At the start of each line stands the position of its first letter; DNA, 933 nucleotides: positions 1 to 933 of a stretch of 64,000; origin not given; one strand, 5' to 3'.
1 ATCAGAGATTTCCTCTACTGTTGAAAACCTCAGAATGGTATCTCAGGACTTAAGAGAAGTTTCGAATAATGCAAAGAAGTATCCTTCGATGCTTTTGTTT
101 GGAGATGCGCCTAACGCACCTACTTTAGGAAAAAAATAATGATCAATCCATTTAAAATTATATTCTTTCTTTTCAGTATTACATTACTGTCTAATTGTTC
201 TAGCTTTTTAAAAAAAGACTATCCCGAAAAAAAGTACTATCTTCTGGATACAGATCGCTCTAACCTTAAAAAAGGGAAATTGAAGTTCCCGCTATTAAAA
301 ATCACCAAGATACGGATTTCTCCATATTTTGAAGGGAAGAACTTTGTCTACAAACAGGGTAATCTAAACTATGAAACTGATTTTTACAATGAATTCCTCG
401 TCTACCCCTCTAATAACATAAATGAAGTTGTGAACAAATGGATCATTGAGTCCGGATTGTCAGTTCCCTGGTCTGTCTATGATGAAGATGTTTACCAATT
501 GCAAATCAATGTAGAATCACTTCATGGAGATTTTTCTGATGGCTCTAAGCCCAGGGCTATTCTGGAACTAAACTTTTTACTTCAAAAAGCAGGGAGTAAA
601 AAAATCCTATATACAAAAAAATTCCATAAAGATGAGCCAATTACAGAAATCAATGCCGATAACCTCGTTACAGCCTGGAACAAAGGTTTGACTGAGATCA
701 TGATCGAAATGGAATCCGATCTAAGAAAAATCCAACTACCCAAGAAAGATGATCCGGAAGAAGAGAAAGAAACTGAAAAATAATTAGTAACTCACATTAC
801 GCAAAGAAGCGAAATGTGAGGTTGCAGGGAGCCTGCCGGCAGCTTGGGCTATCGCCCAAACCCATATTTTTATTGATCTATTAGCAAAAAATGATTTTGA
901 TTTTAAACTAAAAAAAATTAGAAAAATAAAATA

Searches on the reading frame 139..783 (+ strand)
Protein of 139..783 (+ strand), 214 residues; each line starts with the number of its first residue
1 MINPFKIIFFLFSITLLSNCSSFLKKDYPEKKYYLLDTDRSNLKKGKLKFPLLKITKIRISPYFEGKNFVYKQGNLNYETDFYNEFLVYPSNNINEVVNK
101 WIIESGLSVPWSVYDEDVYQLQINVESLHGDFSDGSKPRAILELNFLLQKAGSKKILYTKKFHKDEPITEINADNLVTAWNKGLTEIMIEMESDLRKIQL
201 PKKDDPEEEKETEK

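Call 38: find_encoding_contigs(protein=window:139-783:+, flank=10000, max_places=4)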
Protein window:139-783:+ (214 aa): 11 contigs read that carry it; 4 places shown.
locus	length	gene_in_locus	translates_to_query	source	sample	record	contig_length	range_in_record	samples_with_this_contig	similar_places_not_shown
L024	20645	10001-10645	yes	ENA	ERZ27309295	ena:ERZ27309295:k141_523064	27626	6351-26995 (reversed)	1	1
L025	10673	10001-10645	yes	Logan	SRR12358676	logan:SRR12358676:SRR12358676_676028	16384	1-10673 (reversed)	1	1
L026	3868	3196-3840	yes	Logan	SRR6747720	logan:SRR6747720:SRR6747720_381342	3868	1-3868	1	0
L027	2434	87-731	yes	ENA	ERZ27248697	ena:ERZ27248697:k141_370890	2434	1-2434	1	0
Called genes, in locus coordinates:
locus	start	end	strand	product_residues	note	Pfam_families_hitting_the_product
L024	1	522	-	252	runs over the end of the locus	PF00106:adh_short, PF08659:KR, PF13561:adh_short_C2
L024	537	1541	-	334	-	PF02504:FA_synthesis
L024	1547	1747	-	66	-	PF01783:Ribosomal_L32p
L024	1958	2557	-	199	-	PF11845:Tll0287-like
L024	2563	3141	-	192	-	-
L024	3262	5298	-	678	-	PF00672:HAMP, PF07228:SpoIIE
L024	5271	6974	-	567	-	PF01551:Peptidase_M23 (faint)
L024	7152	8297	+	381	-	PF02405:MlaE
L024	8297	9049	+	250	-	PF00005:ABC_tran, PF13304:AAA_21 (faint)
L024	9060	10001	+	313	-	PF02470:MlaD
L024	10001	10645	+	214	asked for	PF03886:ABC_trans_aux (weak)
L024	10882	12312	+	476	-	PF03349:Toluene_X (weak)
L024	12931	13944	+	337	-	PF01545:Cation_efflux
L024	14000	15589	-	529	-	-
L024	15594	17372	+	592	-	PF00496:SBP_bac_5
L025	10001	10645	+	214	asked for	PF03886:ABC_trans_aux (weak)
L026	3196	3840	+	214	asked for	PF03886:ABC_trans_aux (weak)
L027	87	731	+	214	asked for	PF03886:ABC_trans_aux (weak)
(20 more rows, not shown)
